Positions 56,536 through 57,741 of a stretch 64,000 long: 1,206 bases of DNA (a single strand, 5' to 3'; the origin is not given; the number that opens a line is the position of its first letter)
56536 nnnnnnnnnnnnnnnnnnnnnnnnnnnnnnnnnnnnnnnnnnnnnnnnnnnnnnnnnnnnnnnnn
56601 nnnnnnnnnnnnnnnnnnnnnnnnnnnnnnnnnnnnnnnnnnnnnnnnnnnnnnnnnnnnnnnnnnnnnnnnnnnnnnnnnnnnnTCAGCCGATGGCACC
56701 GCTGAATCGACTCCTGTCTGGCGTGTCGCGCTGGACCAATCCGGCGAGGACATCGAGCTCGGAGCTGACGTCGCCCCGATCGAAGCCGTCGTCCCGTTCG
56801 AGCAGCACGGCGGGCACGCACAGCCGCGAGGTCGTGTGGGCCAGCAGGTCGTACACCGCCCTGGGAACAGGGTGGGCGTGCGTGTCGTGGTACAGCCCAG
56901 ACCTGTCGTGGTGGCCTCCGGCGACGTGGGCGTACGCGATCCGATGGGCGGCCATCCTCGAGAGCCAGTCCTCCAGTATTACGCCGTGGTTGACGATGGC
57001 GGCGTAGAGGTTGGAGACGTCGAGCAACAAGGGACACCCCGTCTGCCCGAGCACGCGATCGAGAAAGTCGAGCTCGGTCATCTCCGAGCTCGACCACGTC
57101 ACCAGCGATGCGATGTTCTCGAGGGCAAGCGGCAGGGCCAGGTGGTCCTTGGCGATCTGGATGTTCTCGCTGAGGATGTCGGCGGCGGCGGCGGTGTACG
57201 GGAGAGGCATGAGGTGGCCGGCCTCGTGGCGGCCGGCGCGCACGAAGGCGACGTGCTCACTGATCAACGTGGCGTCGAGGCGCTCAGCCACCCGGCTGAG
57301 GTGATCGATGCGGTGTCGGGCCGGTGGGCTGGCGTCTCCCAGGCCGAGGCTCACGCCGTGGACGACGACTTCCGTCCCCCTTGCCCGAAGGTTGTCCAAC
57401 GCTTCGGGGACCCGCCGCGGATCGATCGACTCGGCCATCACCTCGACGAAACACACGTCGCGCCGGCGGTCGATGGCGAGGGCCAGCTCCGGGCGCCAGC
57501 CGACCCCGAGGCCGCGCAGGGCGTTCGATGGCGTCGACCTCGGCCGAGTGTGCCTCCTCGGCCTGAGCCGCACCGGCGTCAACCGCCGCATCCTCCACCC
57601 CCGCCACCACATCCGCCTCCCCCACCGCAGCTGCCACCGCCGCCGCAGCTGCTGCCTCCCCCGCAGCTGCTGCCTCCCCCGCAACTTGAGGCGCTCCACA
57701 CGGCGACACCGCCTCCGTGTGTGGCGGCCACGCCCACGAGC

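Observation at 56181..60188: Membrane protein with a (Cys-Gly/Ser)n C-terminal tail coupled to a DUF692/MNIO oxidase and partner: candidate in-cis cysteine-modifying (RiPP-like, possibly metal-binding) system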

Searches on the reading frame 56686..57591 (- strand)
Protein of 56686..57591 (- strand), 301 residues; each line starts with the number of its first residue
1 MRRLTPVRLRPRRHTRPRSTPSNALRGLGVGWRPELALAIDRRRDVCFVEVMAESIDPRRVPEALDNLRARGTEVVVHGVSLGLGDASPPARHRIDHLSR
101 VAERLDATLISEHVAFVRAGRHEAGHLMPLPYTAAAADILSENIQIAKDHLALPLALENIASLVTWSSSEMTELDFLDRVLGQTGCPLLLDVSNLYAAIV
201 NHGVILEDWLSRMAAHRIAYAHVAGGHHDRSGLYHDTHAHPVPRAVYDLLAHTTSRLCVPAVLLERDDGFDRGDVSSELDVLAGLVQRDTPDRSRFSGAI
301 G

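Call 3: search_protein_families(library=pfam, proteins=[window:56686-57591:-], max_evalue=0.01)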
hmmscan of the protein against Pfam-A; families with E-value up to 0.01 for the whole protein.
window:56686-57591:- (301 aa): 2 families
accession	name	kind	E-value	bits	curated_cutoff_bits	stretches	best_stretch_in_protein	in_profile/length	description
PF05114.20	MbnB_TglH_ChrH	-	8.6e-71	238.7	25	1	28-271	2-246/263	RiPP precursor modification enzyme MbnB/TglH/ChrH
PF01261.30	AP_endonuc_2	-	1.1e-08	35.6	31.1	1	52-238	21-199/249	Xylose isomerase-like TIM barrel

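Call 4: search_protein_families(library=ncbifam, proteins=[window:56686-57591:-], max_evalue=0.01)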
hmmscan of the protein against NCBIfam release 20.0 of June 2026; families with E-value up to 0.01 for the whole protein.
window:56686-57591:- (301 aa): 5 families
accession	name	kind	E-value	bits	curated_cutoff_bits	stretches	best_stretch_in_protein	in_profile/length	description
NF050167.1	MNIO_BufB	equivalog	1.2e-52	178.9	310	1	29-269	2-247/262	MNIO family bufferin maturase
NF003818.2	PRK05409.1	equivalog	9.2e-45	153.3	360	1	28-270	2-247/264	HvfB family MNIO-type RiPP peptide maturase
NF050151.1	RiPP_MNIO_ApyH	equivalog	7.4e-24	84.4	400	1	26-265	11-257/283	multinuclear non-heme iron-dependent oxidative enzyme ApyH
TIGR04159.2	methbact_MbnB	equivalog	1.5e-16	60.7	325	1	97-284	72-257/261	methanobactin biosynthesis protein MbnB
NF050165.1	MNIO_ChrH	equivalog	7.2e-14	51.6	600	1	67-256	51-246/363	MNIO family chryseobactin maturase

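Call 14: search_solved_structures(query=window:56686-57591:-, max_evalue=0.001, show_alignments=3)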
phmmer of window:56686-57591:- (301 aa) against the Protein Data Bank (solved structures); distinct sequences matched with E-value up to 0.001: 8.
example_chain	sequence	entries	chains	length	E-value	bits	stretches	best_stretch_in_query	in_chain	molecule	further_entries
3bww_A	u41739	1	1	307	3.6e-26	95.5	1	26-230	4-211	Protein of unknown function DUF692/COG3220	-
8hci_D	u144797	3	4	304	2.7e-15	59.8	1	128-267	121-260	DUF692 family protein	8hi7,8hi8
7dz9_A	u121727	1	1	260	5.7e-11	45.6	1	102-282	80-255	MbnB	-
7dz9_B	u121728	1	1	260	6.2e-11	45.5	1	103-282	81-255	cpMbnB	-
7fc0_E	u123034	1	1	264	7.7e-06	28.8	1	101-285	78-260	Methanobactin biosynthesis cassette protein MbnB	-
7fc0_B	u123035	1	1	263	9e-06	28.6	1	101-284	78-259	Methanobactin biosynthesis cassette protein MbnB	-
7tcr_A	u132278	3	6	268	5.8e-05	25.9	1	100-280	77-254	Methanobactin biosynthesis cassette protein MbnB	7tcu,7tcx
7tcw_A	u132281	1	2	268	0.00092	22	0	100-279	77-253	Methanobactin biosynthesis cassette protein MbnB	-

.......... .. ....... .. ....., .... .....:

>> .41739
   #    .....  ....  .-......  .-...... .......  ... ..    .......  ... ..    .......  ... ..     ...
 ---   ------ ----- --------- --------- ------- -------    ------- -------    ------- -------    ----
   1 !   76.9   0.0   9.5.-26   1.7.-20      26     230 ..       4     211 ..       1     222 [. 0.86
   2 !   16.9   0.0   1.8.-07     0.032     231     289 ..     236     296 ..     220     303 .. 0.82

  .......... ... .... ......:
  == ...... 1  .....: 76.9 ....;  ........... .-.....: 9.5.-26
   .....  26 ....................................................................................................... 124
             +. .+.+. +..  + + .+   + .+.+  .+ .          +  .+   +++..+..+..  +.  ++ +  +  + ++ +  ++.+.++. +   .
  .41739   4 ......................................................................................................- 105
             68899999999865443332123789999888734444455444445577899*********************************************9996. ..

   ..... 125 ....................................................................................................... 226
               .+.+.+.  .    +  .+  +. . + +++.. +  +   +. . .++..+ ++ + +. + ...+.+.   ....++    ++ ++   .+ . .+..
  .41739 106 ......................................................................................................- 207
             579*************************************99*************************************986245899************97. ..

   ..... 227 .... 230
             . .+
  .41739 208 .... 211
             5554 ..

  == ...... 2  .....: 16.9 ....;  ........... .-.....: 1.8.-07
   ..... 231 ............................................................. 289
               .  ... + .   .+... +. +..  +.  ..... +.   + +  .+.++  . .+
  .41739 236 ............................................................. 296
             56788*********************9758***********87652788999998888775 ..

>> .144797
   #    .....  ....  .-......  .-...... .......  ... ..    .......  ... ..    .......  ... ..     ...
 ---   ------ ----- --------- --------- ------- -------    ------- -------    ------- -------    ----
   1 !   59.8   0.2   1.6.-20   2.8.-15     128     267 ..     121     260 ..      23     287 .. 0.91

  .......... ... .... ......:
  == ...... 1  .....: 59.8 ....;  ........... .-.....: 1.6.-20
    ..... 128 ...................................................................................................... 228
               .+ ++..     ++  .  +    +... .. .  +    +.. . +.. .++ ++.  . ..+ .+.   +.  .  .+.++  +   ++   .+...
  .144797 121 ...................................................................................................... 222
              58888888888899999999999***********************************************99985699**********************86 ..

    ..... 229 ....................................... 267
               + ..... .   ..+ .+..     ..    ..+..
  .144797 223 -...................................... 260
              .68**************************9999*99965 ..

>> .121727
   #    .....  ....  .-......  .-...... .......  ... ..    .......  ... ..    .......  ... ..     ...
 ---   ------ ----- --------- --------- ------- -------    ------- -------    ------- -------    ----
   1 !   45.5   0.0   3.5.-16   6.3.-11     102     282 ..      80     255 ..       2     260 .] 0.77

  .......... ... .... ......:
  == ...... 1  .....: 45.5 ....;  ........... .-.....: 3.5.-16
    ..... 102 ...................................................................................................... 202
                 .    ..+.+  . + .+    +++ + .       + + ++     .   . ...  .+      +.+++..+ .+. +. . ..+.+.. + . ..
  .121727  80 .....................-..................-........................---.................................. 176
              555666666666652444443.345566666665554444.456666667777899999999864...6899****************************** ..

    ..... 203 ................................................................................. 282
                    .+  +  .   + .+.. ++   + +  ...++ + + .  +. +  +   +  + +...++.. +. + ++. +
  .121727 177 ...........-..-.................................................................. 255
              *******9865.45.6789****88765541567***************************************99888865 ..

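Call 20: find_homologous_proteins(query=window:56686-57591:-, max_evalue=1e-10)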
Query window:56686-57591:- (301 aa): 4260 proteins with E <= 1e-10 among 8000 candidates; the best 120 are listed.
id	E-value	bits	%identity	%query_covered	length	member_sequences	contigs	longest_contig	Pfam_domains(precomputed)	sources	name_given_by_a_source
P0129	4.6e-195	665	100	100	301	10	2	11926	PF01261.31,PF05114.21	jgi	jgi:uncharacterized protein (UPF0276 family)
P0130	2.5e-154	531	80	98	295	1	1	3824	PF01261.31,PF05114.21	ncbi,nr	ncbi:MAG TPA: DUF692 domain-containing protein, partial [Acidimicrobiales bacterium]|nr:DUF692 domai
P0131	1.0e-127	444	70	96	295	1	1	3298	PF01261.31,PF05114.21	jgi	jgi:uncharacterized protein (UPF0276 family)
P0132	1.4e-124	433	83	79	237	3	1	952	PF05114.21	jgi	jgi:uncharacterized protein (UPF0276 family)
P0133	1.3e-82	296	54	91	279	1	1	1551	PF01261.31,PF05114.21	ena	-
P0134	3.1e-81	291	54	89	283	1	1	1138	PF01261.31,PF05114.21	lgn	-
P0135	3.9e-81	291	58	85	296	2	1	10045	PF01261.31,PF05114.21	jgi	jgi:uncharacterized protein (UPF0276 family)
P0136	4.7e-81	291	53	92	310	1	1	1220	PF01261.31,PF05114.21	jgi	jgi:uncharacterized protein (UPF0276 family)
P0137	4.9e-80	287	54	89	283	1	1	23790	PF01261.31,PF05114.21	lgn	-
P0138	4.2e-79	284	52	86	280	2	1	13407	PF01261.31,PF05114.21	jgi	jgi:uncharacterized protein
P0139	5.4e-79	284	55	87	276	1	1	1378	PF01261.31,PF05114.21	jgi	jgi:uncharacterized protein (UPF0276 family)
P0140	7.1e-79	283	54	89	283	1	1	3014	PF01261.31,PF05114.21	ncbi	-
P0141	1.2e-78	283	56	84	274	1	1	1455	PF01261.31,PF05114.21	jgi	jgi:uncharacterized protein (UPF0276 family)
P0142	1.5e-78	282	55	84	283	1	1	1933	PF01261.31,PF05114.21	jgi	jgi:uncharacterized protein (UPF0276 family)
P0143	6.4e-78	280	52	91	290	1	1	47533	PF01261.31,PF05114.21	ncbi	ncbi:MAG: DUF692 domain-containing protein [Isosphaeraceae bacterium]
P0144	9.0e-78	280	53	85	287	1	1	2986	PF01261.31,PF05114.21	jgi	jgi:uncharacterized protein (UPF0276 family)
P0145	1.1e-77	280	53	88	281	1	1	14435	PF01261.31,PF05114.21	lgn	-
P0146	2.0e-77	279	51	90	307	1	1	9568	PF01261.31,PF05114.21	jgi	jgi:uncharacterized protein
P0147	3.0e-77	278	55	85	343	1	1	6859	PF01261.31,PF05114.21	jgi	jgi:hypothetical protein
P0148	4.1e-77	278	52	89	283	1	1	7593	PF01261.31,PF05114.21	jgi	jgi:uncharacterized protein (UPF0276 family)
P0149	4.3e-77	278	51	88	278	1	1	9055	PF01261.31,PF05114.21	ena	-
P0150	4.3e-77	278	54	88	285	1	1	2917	PF01261.31,PF05114.21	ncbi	-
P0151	5.1e-77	277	53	85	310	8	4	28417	PF01261.31,PF05114.21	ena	-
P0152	5.2e-77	277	55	88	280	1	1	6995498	PF01261.31,PF05114.21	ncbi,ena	-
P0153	7.2e-77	277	55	84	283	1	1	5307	PF01261.31,PF05114.21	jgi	jgi:uncharacterized protein (UPF0276 family)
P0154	9.5e-77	276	54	84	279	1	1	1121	PF01261.31,PF05114.21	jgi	jgi:uncharacterized protein (UPF0276 family)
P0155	1.1e-76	276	49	89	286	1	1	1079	PF01261.31,PF05114.21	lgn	-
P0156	1.6e-76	276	52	87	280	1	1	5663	PF01261.31,PF05114.21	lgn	-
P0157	1.7e-76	276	53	88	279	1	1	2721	PF01261.31,PF05114.21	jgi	jgi:uncharacterized protein (UPF0276 family)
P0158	2.3e-76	275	52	87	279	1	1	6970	PF01261.31,PF05114.21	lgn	-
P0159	2.4e-76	275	50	89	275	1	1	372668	PF01261.31,PF05114.21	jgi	jgi:uncharacterized protein (UPF0276 family)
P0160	2.5e-76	275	54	89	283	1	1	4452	PF01261.31,PF05114.21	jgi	jgi:uncharacterized protein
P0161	2.5e-76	275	54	84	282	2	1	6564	PF01261.31,PF05114.21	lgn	-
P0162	3.5e-76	275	53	87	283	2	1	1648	PF01261.31,PF05114.21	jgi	-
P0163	3.7e-76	274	55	87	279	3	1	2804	PF01261.31,PF05114.21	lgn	-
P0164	3.9e-76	274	53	85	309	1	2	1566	PF01261.31,PF05114.21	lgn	-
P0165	4.1e-76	274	54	87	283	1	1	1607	PF01261.31,PF05114.21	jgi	jgi:uncharacterized protein (UPF0276 family)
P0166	4.5e-76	274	53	87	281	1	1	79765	PF01261.31,PF05114.21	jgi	jgi:uncharacterized protein (UPF0276 family)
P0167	6.4e-76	274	52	91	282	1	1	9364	PF01261.31,PF05114.21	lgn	-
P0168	7.9e-76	273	53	84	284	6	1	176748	PF01261.31,PF05114.21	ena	-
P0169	8.0e-76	273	51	85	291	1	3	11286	PF01261.31,PF05114.21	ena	-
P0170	9.2e-76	273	51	89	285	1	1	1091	PF01261.31,PF05114.21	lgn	-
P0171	1.0e-75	273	54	84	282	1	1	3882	PF05114.21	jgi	jgi:uncharacterized protein (UPF0276 family)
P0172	1.0e-75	273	55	84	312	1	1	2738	PF01261.31,PF05114.21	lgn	-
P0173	1.1e-75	273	51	87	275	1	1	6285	PF05114.21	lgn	-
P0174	1.2e-75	273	52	85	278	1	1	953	PF01261.31,PF05114.21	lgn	-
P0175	1.5e-75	272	52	87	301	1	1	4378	PF01261.31,PF05114.21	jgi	jgi:uncharacterized protein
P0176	1.8e-75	272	54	81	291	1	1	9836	PF01261.31,PF05114.21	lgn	-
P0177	2.1e-75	272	51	87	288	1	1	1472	PF01261.31,PF05114.21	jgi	jgi:uncharacterized protein (UPF0276 family)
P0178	2.3e-75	272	51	87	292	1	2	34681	PF01261.31,PF05114.21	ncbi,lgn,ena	-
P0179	2.5e-75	272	53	83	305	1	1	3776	PF01261.31,PF05114.21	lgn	-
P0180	2.5e-75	272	52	88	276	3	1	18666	PF01261.31,PF05114.21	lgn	-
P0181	2.7e-75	272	56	81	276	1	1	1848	PF01261.31,PF05114.21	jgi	jgi:uncharacterized protein (UPF0276 family)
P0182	2.8e-75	272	53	85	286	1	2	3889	PF01261.31,PF05114.21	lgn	-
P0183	3.0e-75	271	53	89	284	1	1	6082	PF01261.31,PF05114.21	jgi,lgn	jgi:uncharacterized protein (UPF0276 family)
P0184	5.0e-75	271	54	84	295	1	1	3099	PF01261.31,PF05114.21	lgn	-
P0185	6.2e-75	270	53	85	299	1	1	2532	PF01261.31,PF05114.21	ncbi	-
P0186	8.1e-75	270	53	85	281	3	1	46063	PF01261.31,PF05114.21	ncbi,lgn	ncbi:MAG: DUF692 domain-containing protein [Blastocatellia bacterium]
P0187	8.9e-75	270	52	85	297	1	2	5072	PF01261.31,PF05114.21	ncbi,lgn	-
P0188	9.2e-75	270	50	89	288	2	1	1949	PF01261.31,PF05114.21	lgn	-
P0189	9.4e-75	270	54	82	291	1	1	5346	PF01261.31,PF05114.21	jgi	jgi:uncharacterized protein (UPF0276 family)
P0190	1.0e-74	270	54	86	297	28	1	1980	PF01261.31,PF05114.21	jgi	-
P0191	1.1e-74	270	52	87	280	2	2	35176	PF01261.31,PF05114.21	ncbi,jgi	jgi:hypothetical protein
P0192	1.2e-74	270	52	84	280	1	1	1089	PF01261.31,PF05114.21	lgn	-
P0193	1.2e-74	270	51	86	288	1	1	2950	PF01261.31,PF05114.21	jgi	jgi:uncharacterized protein (UPF0276 family)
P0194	1.3e-74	269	55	84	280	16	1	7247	PF01261.31,PF05114.21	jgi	-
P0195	1.3e-74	269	53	80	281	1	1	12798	PF01261.31,PF05114.21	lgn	-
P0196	1.3e-74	269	52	89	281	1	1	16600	PF01261.31,PF05114.21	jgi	jgi:uncharacterized protein (UPF0276 family)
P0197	1.4e-74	269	52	85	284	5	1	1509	PF01261.31,PF05114.21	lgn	-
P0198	1.8e-74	269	53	87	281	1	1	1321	PF01261.31,PF05114.21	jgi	jgi:uncharacterized protein (UPF0276 family)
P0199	1.8e-74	269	52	89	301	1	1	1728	PF05114.21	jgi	jgi:uncharacterized protein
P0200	1.9e-74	269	51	89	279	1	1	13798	PF01261.31,PF05114.21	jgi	jgi:uncharacterized protein (UPF0276 family)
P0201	2.0e-74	269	52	87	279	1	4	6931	PF01261.31,PF05114.21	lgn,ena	-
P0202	2.4e-74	269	55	81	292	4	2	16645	PF01261.31,PF05114.21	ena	-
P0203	2.9e-74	268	51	89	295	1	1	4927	PF01261.31,PF05114.21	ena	-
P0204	3.3e-74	268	53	87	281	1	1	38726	PF01261.31,PF05114.21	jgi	jgi:uncharacterized protein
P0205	3.7e-74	268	52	88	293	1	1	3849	PF01261.31,PF05114.21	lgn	-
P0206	3.8e-74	268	56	81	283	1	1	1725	PF01261.31,PF05114.21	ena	-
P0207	3.8e-74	268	53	87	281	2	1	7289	PF01261.31,PF05114.21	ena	-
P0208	3.9e-74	268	54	84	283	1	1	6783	PF01261.31,PF05114.21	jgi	jgi:uncharacterized protein (UPF0276 family)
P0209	4.0e-74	268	53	86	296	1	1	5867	PF01261.31,PF05114.21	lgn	-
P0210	4.6e-74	268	50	91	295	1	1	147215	PF01261.31,PF05114.21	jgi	jgi:uncharacterized protein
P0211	4.7e-74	268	51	89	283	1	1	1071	PF01261.31,PF05114.21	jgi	jgi:uncharacterized protein (UPF0276 family)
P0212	4.8e-74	268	51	95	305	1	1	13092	PF01261.31,PF05114.21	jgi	jgi:uncharacterized protein (UPF0276 family)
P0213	4.9e-74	267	54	87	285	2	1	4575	PF01261.31,PF05114.21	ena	-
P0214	5.1e-74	267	54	86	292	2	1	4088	PF01261.31,PF05114.21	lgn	-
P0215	5.1e-74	267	53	87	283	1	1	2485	PF01261.31,PF05114.21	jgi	jgi:uncharacterized protein (UPF0276 family)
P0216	5.4e-74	267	52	84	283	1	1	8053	PF01261.31,PF05114.21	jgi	jgi:uncharacterized protein (UPF0276 family)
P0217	5.7e-74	267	53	87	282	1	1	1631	PF01261.31,PF05114.21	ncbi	-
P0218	5.8e-74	267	53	85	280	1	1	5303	PF01261.31,PF05114.21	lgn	-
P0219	5.9e-74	267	51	89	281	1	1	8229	PF01261.31,PF05114.21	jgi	jgi:uncharacterized protein (UPF0276 family)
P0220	6.0e-74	267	52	88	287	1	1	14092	PF01261.31,PF05114.21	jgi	jgi:uncharacterized protein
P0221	6.0e-74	267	52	84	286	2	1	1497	PF01261.31,PF05114.21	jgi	jgi:uncharacterized protein (UPF0276 family)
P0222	6.3e-74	267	55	80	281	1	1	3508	PF01261.31,PF05114.21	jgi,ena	-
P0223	6.3e-74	267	50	86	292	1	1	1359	PF01261.31,PF05114.21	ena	-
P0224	6.4e-74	267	51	88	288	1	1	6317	PF01261.31,PF05114.21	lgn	-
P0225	6.8e-74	267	52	88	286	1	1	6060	PF01261.31,PF05114.21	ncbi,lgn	-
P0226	8.1e-74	267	52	87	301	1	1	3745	PF01261.31,PF05114.21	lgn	-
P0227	8.1e-74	267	56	81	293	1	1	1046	PF01261.31,PF05114.21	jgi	jgi:hypothetical protein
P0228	8.4e-74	267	54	84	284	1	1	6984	PF01261.31,PF05114.21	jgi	jgi:uncharacterized protein (UPF0276 family)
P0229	8.7e-74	267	54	85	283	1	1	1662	PF01261.31,PF05114.21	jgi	jgi:uncharacterized protein (UPF0276 family)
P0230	9.0e-74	267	50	90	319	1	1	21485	PF01261.31,PF05114.21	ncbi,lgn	-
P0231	9.1e-74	267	51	85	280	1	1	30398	PF01261.31,PF05114.21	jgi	jgi:uncharacterized protein (UPF0276 family)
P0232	1.0e-73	266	55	81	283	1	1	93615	PF01261.31,PF05114.21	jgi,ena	jgi:uncharacterized protein (UPF0276 family)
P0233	1.1e-73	266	51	89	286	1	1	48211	PF01261.31,PF05114.21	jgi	jgi:uncharacterized protein (UPF0276 family)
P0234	1.2e-73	266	53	85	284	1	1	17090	PF01261.31,PF05114.21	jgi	jgi:uncharacterized protein (UPF0276 family)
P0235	1.3e-73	266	53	84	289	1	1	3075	PF01261.31,PF05114.21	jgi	jgi:uncharacterized protein (UPF0276 family)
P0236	1.3e-73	266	49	90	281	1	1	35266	PF01261.31,PF05114.21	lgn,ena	-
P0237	1.4e-73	266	50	87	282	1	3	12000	PF01261.31,PF05114.21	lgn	-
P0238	1.8e-73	266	50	84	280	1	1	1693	PF01261.31,PF05114.21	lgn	-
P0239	1.8e-73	266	53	87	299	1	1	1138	PF01261.31,PF05114.21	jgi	jgi:uncharacterized protein (UPF0276 family)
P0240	1.8e-73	266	51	89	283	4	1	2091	PF01261.31,PF05114.21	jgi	jgi:uncharacterized protein (UPF0276 family)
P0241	1.8e-73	266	51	85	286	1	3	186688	PF01261.31,PF05114.21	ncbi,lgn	ncbi:MAG: DUF692 domain-containing protein [Planctomycetaceae bacterium]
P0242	1.9e-73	266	52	87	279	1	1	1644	PF05114.21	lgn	-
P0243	1.9e-73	266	51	92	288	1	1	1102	PF01261.31,PF05114.21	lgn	-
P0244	2.0e-73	265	51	89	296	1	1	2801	PF01261.31,PF05114.21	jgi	jgi:uncharacterized protein (UPF0276 family)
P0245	2.1e-73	265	53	85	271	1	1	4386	PF01261.31,PF05114.21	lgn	-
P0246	2.2e-73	265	52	88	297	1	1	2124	PF01261.31,PF05114.21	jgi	jgi:uncharacterized protein (UPF0276 family)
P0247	2.3e-73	265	51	90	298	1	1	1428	PF01261.31,PF05114.21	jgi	jgi:uncharacterized protein (UPF0276 family)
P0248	2.3e-73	265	51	87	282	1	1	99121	PF01261.31,PF05114.21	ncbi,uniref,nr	ncbi:MAG TPA: DUF692 domain-containing protein [Archangium sp.]|uniref:DUF692 domain-containing prot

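Call 22: find_related_loci(query=A1, collection=genome_contigs, flank=8000)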
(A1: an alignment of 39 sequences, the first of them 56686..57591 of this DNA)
Query A1 (301 aa) in genome_contigs; peptide patterns used: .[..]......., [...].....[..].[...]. (x = any residue, [..] = any of these).
599 stretches matched a pattern (row limit reached: there are more); 594 encode a relative of the query (tblastn E <= 1e-3); the best 80 are kept; 80 distinct loci.
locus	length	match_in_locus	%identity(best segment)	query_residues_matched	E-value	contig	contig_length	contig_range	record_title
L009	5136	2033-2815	54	27-286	2e-79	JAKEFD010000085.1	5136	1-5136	MAG: Gemmataceae bacterium isolate PMV_2.37 PMV_2.37.k101_361280, whole genome shotgun sequence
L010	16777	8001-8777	50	28-286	2e-79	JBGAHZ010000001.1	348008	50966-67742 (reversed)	MAG: Candidatus Obscuribacteraceae bacterium isolate MAG_MBR_H125.44 MBRH125-44_opera_contig_225, whole genome shotgun s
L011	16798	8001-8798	50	23-288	1e-76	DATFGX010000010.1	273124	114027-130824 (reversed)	MAG TPA_asm: Blastocatellia bacterium isolate SMAG_U8674 k141_2294957, whole genome shotgun sequence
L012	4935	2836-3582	54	17-270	9e-75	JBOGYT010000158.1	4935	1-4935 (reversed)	MAG: Solirubrobacteraceae bacterium isolate SC-S_metawrap_bin.132 k127_3711499, whole genome shotgun sequence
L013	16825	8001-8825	49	12-291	2e-74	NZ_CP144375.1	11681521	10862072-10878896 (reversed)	Kutzneria buriramensis strain DSM 45791 chromosome, complete genome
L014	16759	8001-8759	53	27-279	2e-73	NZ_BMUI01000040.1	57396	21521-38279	Streptomyces olivaceoviridis strain JCM 4499 sequence040, whole genome shotgun sequence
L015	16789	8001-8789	51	27-282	5e-73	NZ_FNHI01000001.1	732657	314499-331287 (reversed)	Streptomyces wuyuanensis strain CGMCC 4.7042, whole genome shotgun sequence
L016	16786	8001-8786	50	27-288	4e-73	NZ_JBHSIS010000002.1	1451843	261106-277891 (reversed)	Actinophytocola glycyrrhizae strain CGMCC 4.7433 platanus_K_default_2, whole genome shotgun sequence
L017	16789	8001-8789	52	27-288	1e-72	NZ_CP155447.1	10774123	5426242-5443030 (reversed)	Singulisphaera sp. Ch08 chromosome, complete genome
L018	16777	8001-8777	52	25-282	8e-73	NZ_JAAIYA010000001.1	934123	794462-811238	Pyxidicoccus caerfyrddinensis strain CA032A NODE_1_length_934123_cov_18.7359, whole genome shotgun sequence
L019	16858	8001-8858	47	2-288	3e-72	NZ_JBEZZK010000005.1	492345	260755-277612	Streptosporangium sp. NPDC023963 NPDC023963_104_C5.ctg-0005, whole genome shotgun sequence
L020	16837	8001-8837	49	27-299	6e-72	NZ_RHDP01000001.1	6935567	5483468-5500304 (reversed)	Streptomyces sp. I6 I6_1_1, whole genome shotgun sequence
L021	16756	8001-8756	50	18-270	1e-71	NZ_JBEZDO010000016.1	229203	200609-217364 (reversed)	Nonomuraea sp. NPDC049152 NPDC049152_32_E10.ctg-0016, whole genome shotgun sequence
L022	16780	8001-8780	50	27-279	1e-71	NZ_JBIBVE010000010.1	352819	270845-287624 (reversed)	Streptomyces sp. NPDC015127 NPDC015127_260_E9.ctg-0010, whole genome shotgun sequence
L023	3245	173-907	54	27-272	4e-72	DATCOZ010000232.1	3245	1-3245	MAG TPA_asm: Candidatus Dormiibacterota bacterium isolate SMAG_U7214 k141_150159, whole genome shotgun sequence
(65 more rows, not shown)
